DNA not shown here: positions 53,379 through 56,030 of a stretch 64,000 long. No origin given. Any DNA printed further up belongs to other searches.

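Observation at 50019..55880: IS21 element inserted into, or immediately upstream of, a UvrD-like helicase gene; the 271-aa upstream ORF is in the same frame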

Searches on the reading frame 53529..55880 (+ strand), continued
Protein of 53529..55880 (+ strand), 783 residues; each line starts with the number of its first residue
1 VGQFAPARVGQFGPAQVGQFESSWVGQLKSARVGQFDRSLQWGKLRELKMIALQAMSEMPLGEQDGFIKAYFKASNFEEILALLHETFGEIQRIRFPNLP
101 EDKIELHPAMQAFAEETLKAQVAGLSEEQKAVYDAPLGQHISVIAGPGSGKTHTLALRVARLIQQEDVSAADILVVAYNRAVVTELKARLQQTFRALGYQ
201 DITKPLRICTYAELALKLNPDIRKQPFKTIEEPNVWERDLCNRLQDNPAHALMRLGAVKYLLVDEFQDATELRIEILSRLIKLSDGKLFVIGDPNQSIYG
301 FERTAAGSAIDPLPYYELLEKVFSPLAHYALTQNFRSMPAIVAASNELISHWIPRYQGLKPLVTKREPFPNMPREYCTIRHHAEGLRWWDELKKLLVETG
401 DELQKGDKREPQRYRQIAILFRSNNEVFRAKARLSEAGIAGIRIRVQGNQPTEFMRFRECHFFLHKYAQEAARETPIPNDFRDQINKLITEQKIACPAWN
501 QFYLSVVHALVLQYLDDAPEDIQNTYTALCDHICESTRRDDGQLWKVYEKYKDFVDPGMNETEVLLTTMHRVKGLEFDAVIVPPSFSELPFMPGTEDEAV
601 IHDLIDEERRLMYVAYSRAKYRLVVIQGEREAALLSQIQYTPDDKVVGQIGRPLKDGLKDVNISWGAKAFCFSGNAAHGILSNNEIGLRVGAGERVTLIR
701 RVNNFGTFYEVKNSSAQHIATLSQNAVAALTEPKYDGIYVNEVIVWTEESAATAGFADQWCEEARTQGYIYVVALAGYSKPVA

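Call 62: find_homologous_proteins(query=window:53658-55877:+, max_evalue=1e-20)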
Query window:53658-55877:+ (740 aa): 254 proteins with E <= 1e-20 among 8000 candidates; the best 120 are listed.
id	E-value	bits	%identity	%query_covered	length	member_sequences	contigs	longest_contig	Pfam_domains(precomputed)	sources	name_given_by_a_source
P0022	0.0e+0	1694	100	100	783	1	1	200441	PF13538.13,PF13086.13,PF05127.22,PF13604.13,PF13361.13,PF13245.13,PF00580.28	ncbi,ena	-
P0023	1.4e-145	504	39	99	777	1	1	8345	PF13538.13,PF01443.25,PF13604.13,PF13361.13,PF13245.13,PF00580.28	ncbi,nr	ncbi:MAG: ATP-dependent helicase [Bacteroides sp.]|nr:ATP-dependent helicase [Bacteroides sp.]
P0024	2.9e-144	500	40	100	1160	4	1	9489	PF13538.13,PF13361.13,PF13245.13,PF00580.28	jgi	jgi:ATP-dependent DNA helicase RecQ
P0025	1.2e-143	498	39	99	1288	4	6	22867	PF13538.13,PF13604.13,PF13361.13,PF13245.13,PF00271.38,PF00580.28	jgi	jgi:superfamily I DNA/RNA helicase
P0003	2.4e-143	497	40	99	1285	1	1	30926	PF13538.13,PF00270.36,PF13604.13,PF13361.13,PF13245.13,PF00271.38,PF00580.28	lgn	-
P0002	2.8e-142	494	38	100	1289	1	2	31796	PF13538.13,PF13086.13,PF13604.13,PF13361.13,PF13245.13,PF00271.38,PF00580.28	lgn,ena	-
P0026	3.9e-140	486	37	100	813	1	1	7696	PF13538.13,PF13361.13,PF13245.13,PF00580.28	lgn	-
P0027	1.0e-138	482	37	100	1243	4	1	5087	PF13538.13,PF13086.13,PF13361.13,PF13245.13,PF00271.38,PF00580.28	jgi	jgi:ATP-dependent DNA helicase RecQ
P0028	4.2e-137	476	39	100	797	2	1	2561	PF13538.13,PF01443.25,PF13361.13,PF13245.13,PF00580.28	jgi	jgi:ATP-dependent DNA helicase RecQ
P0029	2.0e-135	471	38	99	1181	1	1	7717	PF13086.13,PF01443.25,PF13361.13,PF13245.13,PF00271.38,PF00580.28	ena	-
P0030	5.6e-132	459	39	91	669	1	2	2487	PF13538.13,PF01443.25,PF13604.13,PF13361.13,PF13245.13,PF00580.28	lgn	-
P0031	6.0e-130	453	37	100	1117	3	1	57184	PF13361.13,PF13245.13,PF00580.28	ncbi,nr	ncbi:MAG: ATP-dependent helicase [Bacteroidetes bacterium]|nr:ATP-dependent helicase [Bacteroidota b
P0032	3.2e-129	450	38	100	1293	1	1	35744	PF13538.13,PF13361.13,PF13245.13,PF00271.38,PF00580.28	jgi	jgi:superfamily I DNA/RNA helicase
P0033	4.8e-126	440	35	99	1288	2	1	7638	PF13538.13,PF13086.13,PF00270.36,PF13361.13,PF13245.13,PF00271.38,PF00580.28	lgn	-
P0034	7.6e-125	436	36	100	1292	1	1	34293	PF13538.13,PF00270.36,PF13361.13,PF13245.13,PF00271.38,PF00580.28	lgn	-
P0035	6.1e-124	433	35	100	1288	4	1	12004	PF13538.13,PF00270.36,PF13604.13,PF13361.13,PF13245.13,PF00271.38,PF00580.28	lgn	-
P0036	1.1e-123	432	36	99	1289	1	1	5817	PF13538.13,PF00270.36,PF01443.25,PF13604.13,PF13361.13,PF13245.13,PF00271.38,PF00580.28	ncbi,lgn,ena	-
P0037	2.6e-123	431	35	100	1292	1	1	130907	PF13538.13,PF13604.13,PF13361.13,PF13245.13,PF00271.38,PF00580.28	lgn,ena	-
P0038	3.8e-123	430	36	99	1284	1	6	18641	PF13538.13,PF00270.36,PF13604.13,PF13361.13,PF13245.13,PF00271.38,PF00580.28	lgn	-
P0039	6.8e-123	429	36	99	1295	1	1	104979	PF13538.13,PF00270.36,PF13604.13,PF13361.13,PF13245.13,PF00271.38,PF00580.28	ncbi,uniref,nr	ncbi:ATP-dependent helicase [Pareuzebyella sediminis]|uniref:ATP-dependent helicase n=1 Tax=Pareuzeb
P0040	1.2e-122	429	35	100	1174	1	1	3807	PF13538.13,PF13604.13,PF13361.13,PF13245.13,PF00580.28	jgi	jgi:superfamily I DNA/RNA helicase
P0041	1.6e-122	428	39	83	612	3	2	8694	PF13538.13,PF01443.25,PF13361.13,PF13245.13,PF00580.28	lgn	-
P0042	1.8e-122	428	36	100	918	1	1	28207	PF13538.13,PF01443.25,PF13361.13,PF13245.13,PF13401.13,PF00580.28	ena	-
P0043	2.7e-122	427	35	100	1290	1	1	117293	PF13538.13,PF13086.13,PF00270.36,PF13604.13,PF13361.13,PF13245.13,PF00271.38,PF00580.28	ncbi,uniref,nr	ncbi:UvrD-helicase domain-containing protein [uncultured Dokdonia sp.]|uniref:UvrD-helicase domain-c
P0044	8.2e-122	426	35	99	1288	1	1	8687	PF13538.13,PF00270.36,PF01443.25,PF13604.13,PF13361.13,PF13245.13,PF00271.38,PF00580.28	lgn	-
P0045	8.7e-122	426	36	100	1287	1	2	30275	PF13538.13,PF00270.36,PF13604.13,PF13361.13,PF13245.13,PF00271.38,PF00580.28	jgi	jgi:superfamily I DNA/RNA helicase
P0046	1.5e-121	425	35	100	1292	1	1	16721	PF13538.13,PF00270.36,PF01443.25,PF13604.13,PF13361.13,PF13245.13,PF00271.38,PF00580.28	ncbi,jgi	-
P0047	4.5e-121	423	35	100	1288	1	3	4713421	PF13538.13,PF00270.36,PF13604.13,PF13361.13,PF13245.13,PF00271.38,PF00580.28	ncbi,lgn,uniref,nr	ncbi:UvrD-helicase domain-containing protein [Pontibacter akesuensis]|uniref:DNA 3'-5' helicase n=1 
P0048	1.4e-120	422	36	100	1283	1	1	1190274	PF13538.13,PF13086.13,PF13604.13,PF13361.13,PF13245.13,PF00271.38,PF00580.28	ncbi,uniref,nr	ncbi:UvrD-helicase domain-containing protein [Urechidicola vernalis]|uniref:DNA 3'-5' helicase n=1 T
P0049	2.3e-120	421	36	99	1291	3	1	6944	PF13538.13,PF00270.36,PF01443.25,PF13361.13,PF13245.13,PF00271.38,PF00580.28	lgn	-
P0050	1.9e-119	418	37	99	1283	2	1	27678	PF13538.13,PF00270.36,PF13604.13,PF13361.13,PF13245.13,PF00271.38,PF00580.28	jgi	jgi:superfamily I DNA/RNA helicase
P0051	6.1e-119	416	36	99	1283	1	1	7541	PF13538.13,PF00270.36,PF01443.25,PF13604.13,PF13361.13,PF13245.13,PF00271.38,PF00580.28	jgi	jgi:superfamily I DNA/RNA helicase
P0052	8.3e-119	416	35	99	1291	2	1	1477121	PF13538.13,PF13604.13,PF13361.13,PF13245.13,PF00271.38,PF00580.28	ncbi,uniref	ncbi:UvrD-helicase domain-containing protein [Flagellimonas iocasae]|uniref:DNA 3'-5' helicase n=1 T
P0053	8.4e-119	416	37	99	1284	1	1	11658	PF13538.13,PF13086.13,PF00270.36,PF13604.13,PF13361.13,PF13245.13,PF00271.38,PF00580.28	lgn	-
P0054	1.1e-118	416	35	100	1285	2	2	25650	PF13538.13,PF00270.36,PF13604.13,PF13361.13,PF13245.13,PF00271.38,PF00580.28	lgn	-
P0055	1.3e-118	415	35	99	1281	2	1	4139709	PF13538.13,PF00270.36,PF13604.13,PF13361.13,PF13245.13,PF00271.38,PF00580.28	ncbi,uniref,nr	ncbi:UvrD-helicase domain-containing protein [Polaribacter sp. AHE13PA]|uniref:UvrD-helicase domain-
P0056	1.4e-118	415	36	100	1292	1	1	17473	PF13538.13,PF00270.36,PF01443.25,PF13361.13,PF13245.13,PF00271.38,PF00580.28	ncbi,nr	ncbi:MAG: UvrD-helicase domain-containing protein [Flavobacterium sp.]|nr:UvrD-helicase domain-conta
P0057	2.6e-118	414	34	97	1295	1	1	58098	PF13538.13,PF00270.36,PF01443.25,PF13604.13,PF13361.13,PF13245.13,PF00271.38,PF00580.28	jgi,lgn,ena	-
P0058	8.6e-118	413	36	99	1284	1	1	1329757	PF13538.13,PF13086.13,PF00270.36,PF13604.13,PF13361.13,PF13245.13,PF00271.38,PF00580.28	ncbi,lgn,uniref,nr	ncbi:UvrD-helicase domain-containing protein [Maribacter sp. MMG018]|uniref:UvrD-helicase domain-con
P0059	1.3e-117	412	35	99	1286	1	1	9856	PF13538.13,PF00270.36,PF01443.25,PF13604.13,PF13361.13,PF13245.13,PF00271.38,PF00580.28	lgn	-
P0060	1.6e-117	412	37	99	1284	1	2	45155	PF13538.13,PF00270.36,PF13604.13,PF13361.13,PF13245.13,PF00271.38,PF00580.28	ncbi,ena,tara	tara:strand:- start:2551 stop:6405 length:3855 start_codon:yes stop_codon:yes gene_type:complete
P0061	2.6e-117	411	36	99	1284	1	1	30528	PF13538.13,PF13086.13,PF00270.36,PF13604.13,PF13361.13,PF13245.13,PF00271.38,PF00580.28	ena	-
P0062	5.6e-117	410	35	98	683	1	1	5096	PF13538.13,PF13086.13,PF00270.36,PF01443.25,PF13604.13,PF13361.13,PF13245.13,PF00580.28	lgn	-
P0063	9.4e-117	409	37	100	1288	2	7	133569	PF13538.13,PF13604.13,PF13361.13,PF13245.13,PF00271.38,PF00580.28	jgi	jgi:superfamily I DNA/RNA helicase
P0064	1.3e-116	409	35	100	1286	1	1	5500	PF13538.13,PF00270.36,PF13361.13,PF13245.13,PF00271.38,PF00580.28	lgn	-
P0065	2.2e-116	408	35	100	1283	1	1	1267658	PF13538.13,PF00270.36,PF13604.13,PF13361.13,PF13245.13,PF00271.38,PF00580.28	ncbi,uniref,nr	ncbi:UvrD-helicase domain-containing protein [Algibacter mikhailovii]|uniref:UvrD-helicase domain-co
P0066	2.4e-116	408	36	99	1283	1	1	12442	PF13538.13,PF13086.13,PF00270.36,PF13604.13,PF13361.13,PF13245.13,PF00271.38,PF00580.28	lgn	-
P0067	4.4e-116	407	36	100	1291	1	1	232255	PF13538.13,PF13604.13,PF13361.13,PF13245.13,PF00271.38,PF00580.28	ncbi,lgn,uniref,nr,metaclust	ncbi:UvrD-helicase domain-containing protein [Hymenobacter actinosclerus]|uniref:DNA 3'-5' helicase 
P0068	4.9e-116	407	37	100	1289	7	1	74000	PF13538.13,PF13604.13,PF13361.13,PF13245.13,PF00271.38,PF00580.28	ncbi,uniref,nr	ncbi:UvrD-helicase domain-containing protein [Hymenobacter sp. BT186]|uniref:DNA 3'-5' helicase n=1 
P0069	8.3e-116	406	35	100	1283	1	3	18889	PF13538.13,PF13086.13,PF00270.36,PF13604.13,PF13361.13,PF13245.13,PF00271.38,PF00580.28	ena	-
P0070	1.4e-115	405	34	99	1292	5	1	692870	PF13538.13,PF00270.36,PF13604.13,PF13361.13,PF13245.13,PF00271.38,PF00580.28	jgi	jgi:superfamily I DNA/RNA helicase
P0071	1.7e-115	405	35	100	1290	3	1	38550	PF13538.13,PF13086.13,PF00270.36,PF01443.25,PF13361.13,PF13245.13,PF00271.38,PF00580.28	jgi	jgi:superfamily I DNA/RNA helicase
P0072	1.8e-115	405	36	99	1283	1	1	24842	PF13538.13,PF13086.13,PF00270.36,PF13604.13,PF13361.13,PF13245.13,PF00271.38,PF00580.28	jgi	jgi:ATP-dependent DNA helicase RecQ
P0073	2.0e-115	405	35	100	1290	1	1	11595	PF13538.13,PF00270.36,PF01443.25,PF13361.13,PF13245.13,PF00271.38,PF00580.28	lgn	-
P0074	2.1e-115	405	35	99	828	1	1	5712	PF13538.13,PF01443.25,PF13604.13,PF13361.13,PF13245.13,PF00580.28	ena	-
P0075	2.6e-115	404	36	100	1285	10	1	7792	PF13538.13,PF13086.13,PF13604.13,PF13361.13,PF13245.13,PF00271.38,PF00580.28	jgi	jgi:hypothetical protein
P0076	3.1e-115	404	37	98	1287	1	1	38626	PF13538.13,PF13604.13,PF13361.13,PF13245.13,PF00271.38,PF00580.28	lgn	-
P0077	3.2e-115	404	34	100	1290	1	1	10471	PF13538.13,PF00270.36,PF01443.25,PF13361.13,PF13245.13,PF00271.38,PF00580.28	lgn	-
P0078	3.3e-115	404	36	99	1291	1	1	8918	PF13538.13,PF13604.13,PF13361.13,PF13245.13,PF00271.38,PF00580.28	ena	-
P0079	4.8e-115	403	37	100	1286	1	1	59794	PF13538.13,PF13604.13,PF13361.13,PF13245.13,PF00271.38,PF22590.3,PF00580.28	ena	-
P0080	4.9e-115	403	34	99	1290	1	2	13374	PF13538.13,PF13087.13,PF00270.36,PF13604.13,PF13361.13,PF13245.13,PF00271.38,PF00580.28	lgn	-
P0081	5.1e-115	403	37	99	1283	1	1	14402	PF13538.13,PF00270.36,PF13604.13,PF13361.13,PF13245.13,PF00271.38,PF00580.28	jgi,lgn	jgi:ATP-dependent DNA helicase RecQ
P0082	7.6e-115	403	37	99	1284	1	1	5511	PF13538.13,PF00270.36,PF13604.13,PF13361.13,PF13245.13,PF00271.38,PF00580.28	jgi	jgi:ATP-dependent DNA helicase RecQ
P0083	1.6e-114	402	35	100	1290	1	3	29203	PF13538.13,PF00270.36,PF01443.25,PF13361.13,PF13245.13,PF00271.38,PF00580.28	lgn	-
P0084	5.3e-114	400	35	99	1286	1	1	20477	PF13538.13,PF13086.13,PF00270.36,PF01443.25,PF13604.13,PF13361.13,PF13245.13,PF00271.38,PF00580.28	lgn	-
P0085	6.9e-114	400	35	100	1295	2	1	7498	PF13538.13,PF13086.13,PF00270.36,PF01443.25,PF13604.13,PF13361.13,PF13245.13,PF13401.13,PF00271.38,PF00580.28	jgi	jgi:ATP-dependent DNA helicase RecQ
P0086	1.1e-113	399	35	100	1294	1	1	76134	PF13538.13,PF00270.36,PF13604.13,PF13361.13,PF13245.13,PF00271.38,PF00580.28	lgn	-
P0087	3.2e-113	397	34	99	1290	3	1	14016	PF13538.13,PF00270.36,PF01443.25,PF13361.13,PF13245.13,PF00271.38,PF00580.28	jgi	jgi:ATP-dependent DNA helicase RecQ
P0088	1.1e-112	396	34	99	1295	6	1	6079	PF13538.13,PF00270.36,PF01443.25,PF13361.13,PF13245.13,PF00271.38,PF00580.28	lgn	-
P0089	1.1e-112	396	35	100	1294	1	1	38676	PF13538.13,PF00270.36,PF01443.25,PF13361.13,PF13245.13,PF00271.38,PF00580.28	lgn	-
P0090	1.4e-112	395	36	100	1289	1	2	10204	PF13538.13,PF13604.13,PF13361.13,PF13245.13,PF00271.38,PF00580.28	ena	-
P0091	2.7e-112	394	35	99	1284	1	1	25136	PF13538.13,PF13086.13,PF00270.36,PF13604.13,PF13361.13,PF13245.13,PF00271.38,PF00580.28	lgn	-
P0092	3.2e-111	391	35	99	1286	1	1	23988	PF13538.13,PF13361.13,PF13245.13,PF00271.38,PF00580.28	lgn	-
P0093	4.5e-111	390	35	99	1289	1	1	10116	PF00270.36,PF01443.25,PF13604.13,PF13361.13,PF13245.13,PF00271.38,PF00580.28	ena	-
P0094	1.7e-110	388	36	100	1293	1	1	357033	PF13538.13,PF13604.13,PF13361.13,PF13245.13,PF00271.38,PF22590.3,PF00580.28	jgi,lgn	jgi:ATP-dependent DNA helicase RecQ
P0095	1.9e-110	388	33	99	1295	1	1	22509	PF13538.13,PF00270.36,PF13361.13,PF13245.13,PF00271.38,PF00580.28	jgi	-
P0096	6.9e-110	386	34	100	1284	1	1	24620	PF13538.13,PF00270.36,PF13604.13,PF13361.13,PF13245.13,PF00271.38,PF00580.28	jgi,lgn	jgi:ATP-dependent DNA helicase RecQ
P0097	2.4e-109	385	34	100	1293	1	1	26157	PF13538.13,PF00270.36,PF01443.25,PF13361.13,PF13245.13,PF00271.38,PF00580.28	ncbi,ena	-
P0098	4.0e-109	384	34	100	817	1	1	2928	PF13538.13,PF01443.25,PF13361.13,PF13245.13,PF00580.28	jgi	jgi:ATP-dependent DNA helicase RecQ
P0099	6.1e-109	383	34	100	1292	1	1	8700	PF13538.13,PF00270.36,PF13361.13,PF13245.13,PF00271.38,PF00580.28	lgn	-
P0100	6.7e-109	383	36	89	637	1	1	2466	PF13538.13,PF13086.13,PF13604.13,PF13361.13,PF13245.13,PF00580.28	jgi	jgi:ATP-dependent DNA helicase RecQ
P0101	1.8e-108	382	34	99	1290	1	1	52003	PF13538.13,PF00270.36,PF13604.13,PF13361.13,PF13245.13,PF00271.38,PF00580.28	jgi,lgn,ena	-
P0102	2.6e-108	381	34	99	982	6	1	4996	PF13538.13,PF00270.36,PF01443.25,PF13361.13,PF13245.13,PF00580.28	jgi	jgi:ATP-dependent DNA helicase RecQ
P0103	4.0e-108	381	34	100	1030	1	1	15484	PF13538.13,PF13361.13,PF13245.13,PF00580.28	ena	-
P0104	1.1e-107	379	34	100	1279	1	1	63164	PF13538.13,PF00270.36,PF13604.13,PF13361.13,PF13245.13,PF00271.38,PF00580.28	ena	-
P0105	2.4e-107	378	34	100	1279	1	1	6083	PF13538.13,PF00270.36,PF13604.13,PF13361.13,PF13245.13,PF00271.38,PF00580.28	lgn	-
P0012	2.6e-107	378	35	99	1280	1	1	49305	PF13538.13,PF00270.36,PF13604.13,PF13361.13,PF13245.13,PF00271.38,PF00580.28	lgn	-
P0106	3.6e-107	377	33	99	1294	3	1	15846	PF13538.13,PF00270.36,PF01443.25,PF13361.13,PF13245.13,PF00271.38,PF00580.28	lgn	-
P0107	8.6e-107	376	34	99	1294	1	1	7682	PF13538.13,PF00270.36,PF01443.25,PF13361.13,PF13245.13,PF00271.38,PF00580.28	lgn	-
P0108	9.8e-107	376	34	100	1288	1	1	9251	PF13538.13,PF01443.25,PF13361.13,PF13245.13,PF00271.38,PF00580.28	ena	-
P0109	4.0e-106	374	34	100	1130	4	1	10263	PF13538.13,PF13361.13,PF13245.13,PF00580.28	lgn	-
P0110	8.4e-106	373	35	99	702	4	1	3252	PF13538.13,PF00270.36,PF01443.25,PF13604.13,PF13361.13,PF13245.13,PF00580.28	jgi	jgi:superfamily I DNA/RNA helicase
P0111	9.0e-106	373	34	99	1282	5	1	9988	PF13538.13,PF00270.36,PF13361.13,PF13245.13,PF00271.38,PF00580.28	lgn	-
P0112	2.1e-105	372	34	99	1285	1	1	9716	PF13538.13,PF00270.36,PF01443.25,PF13361.13,PF13245.13,PF00271.38,PF00580.28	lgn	-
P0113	2.4e-105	371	34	99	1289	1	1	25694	PF13538.13,PF00270.36,PF01443.25,PF13361.13,PF13245.13,PF00271.38,PF00580.28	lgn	-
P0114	5.6e-104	367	33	100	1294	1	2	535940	PF13538.13,PF00270.36,PF13604.13,PF13361.13,PF13245.13,PF00271.38,PF04851.22,PF00580.28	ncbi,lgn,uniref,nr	ncbi:UvrD-helicase domain-containing protein [Nonlabens tegetincola]|uniref:UvrD-helicase domain-con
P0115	7.8e-103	363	34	100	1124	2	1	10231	PF13538.13,PF13361.13,PF13245.13,PF00580.28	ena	-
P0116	8.4e-103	363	34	97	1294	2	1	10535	PF13538.13,PF13361.13,PF13245.13,PF00271.38,PF00580.28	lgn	-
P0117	1.2e-102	363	33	99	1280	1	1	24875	PF13538.13,PF13361.13,PF13245.13,PF00271.38,PF00580.28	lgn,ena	-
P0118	3.0e-102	361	35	100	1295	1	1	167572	PF13538.13,PF13361.13,PF13245.13,PF00271.38,PF00580.28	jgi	jgi:ATP-dependent DNA helicase RecQ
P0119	3.6e-102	361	33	97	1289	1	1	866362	PF13538.13,PF13086.13,PF00270.36,PF13361.13,PF13245.13,PF00271.38,PF00580.28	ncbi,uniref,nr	ncbi:UvrD-helicase domain-containing protein [Nonlabens antarcticus]|uniref:UvrD-helicase domain-con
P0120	2.7e-101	358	33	100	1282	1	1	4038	PF13538.13,PF00270.36,PF01443.25,PF13361.13,PF13245.13,PF00271.38,PF00580.28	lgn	-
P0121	2.2e-100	355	33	100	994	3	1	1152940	PF13538.13,PF00270.36,PF13361.13,PF13245.13,PF00580.28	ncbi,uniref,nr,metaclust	ncbi:ATP-dependent DNA helicase, RecQ family [Candidatus Vecturithrix granuli]|uniref:DNA 3'-5' heli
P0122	3.9e-100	354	34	100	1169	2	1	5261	PF13538.13,PF00270.36,PF01443.25,PF13361.13,PF13245.13,PF00580.28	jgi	jgi:ATP-dependent DNA helicase RecQ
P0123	4.7e-100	354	33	92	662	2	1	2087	PF13538.13,PF13086.13,PF00270.36,PF01443.25,PF13604.13,PF13361.13,PF13245.13,PF00580.28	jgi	jgi:ATP-dependent DNA helicase RecQ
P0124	8.3e-100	353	33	100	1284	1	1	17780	PF13538.13,PF13604.13,PF13361.13,PF13245.13,PF00271.38,PF00580.28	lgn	-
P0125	7.0e-99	350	32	100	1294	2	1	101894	PF13538.13,PF13361.13,PF13245.13,PF00271.38,PF00580.28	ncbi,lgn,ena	-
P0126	3.1e-98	348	33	99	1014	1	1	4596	PF13538.13,PF01443.25,PF13604.13,PF13361.13,PF13245.13,PF00580.28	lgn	-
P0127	3.0e-97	345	36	86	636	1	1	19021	PF13538.13,PF13604.13,PF13361.13,PF13245.13,PF00580.28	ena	-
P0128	4.4e-96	341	34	88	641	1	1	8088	PF13538.13,PF01443.25,PF13361.13,PF13245.13,PF00580.28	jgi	-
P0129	4.1e-95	338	33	100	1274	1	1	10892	PF13538.13,PF00270.36,PF13361.13,PF13245.13,PF00271.38,PF00580.28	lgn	-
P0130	2.6e-94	335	32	99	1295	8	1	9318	PF13538.13,PF00270.36,PF13361.13,PF13245.13,PF00271.38,PF00580.28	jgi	-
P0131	2.7e-94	335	33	99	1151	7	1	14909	PF13538.13,PF00270.36,PF13361.13,PF13245.13,PF00580.28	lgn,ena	-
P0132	7.4e-91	324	33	99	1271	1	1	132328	PF13538.13,PF01443.25,PF13361.13,PF13245.13,PF00271.38,PF00580.28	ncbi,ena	-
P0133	3.1e-89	318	32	99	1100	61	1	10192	PF13538.13,PF01443.25,PF13361.13,PF13245.13,PF00580.28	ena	-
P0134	3.1e-89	318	32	100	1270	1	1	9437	PF13538.13,PF00270.36,PF13361.13,PF13245.13,PF13307.13,PF00271.38,PF00580.28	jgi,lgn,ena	-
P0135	5.6e-89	317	32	99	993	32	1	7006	PF13538.13,PF01443.25,PF13361.13,PF13245.13,PF00580.28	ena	-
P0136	4.2e-88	314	32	100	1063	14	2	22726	PF13538.13,PF13361.13,PF13245.13,PF00580.28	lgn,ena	-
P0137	5.1e-88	314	32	100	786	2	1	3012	PF13538.13,PF00270.36,PF13361.13,PF13245.13,PF00580.28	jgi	jgi:ATP-dependent DNA helicase RecQ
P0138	2.5e-87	312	34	99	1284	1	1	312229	PF13538.13,PF13086.13,PF00270.36,PF13604.13,PF13361.13,PF13245.13,PF00271.38,PF00580.28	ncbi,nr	ncbi:MAG: UvrD-helicase domain-containing protein [Flavobacteriales bacterium]|nr:UvrD-helicase doma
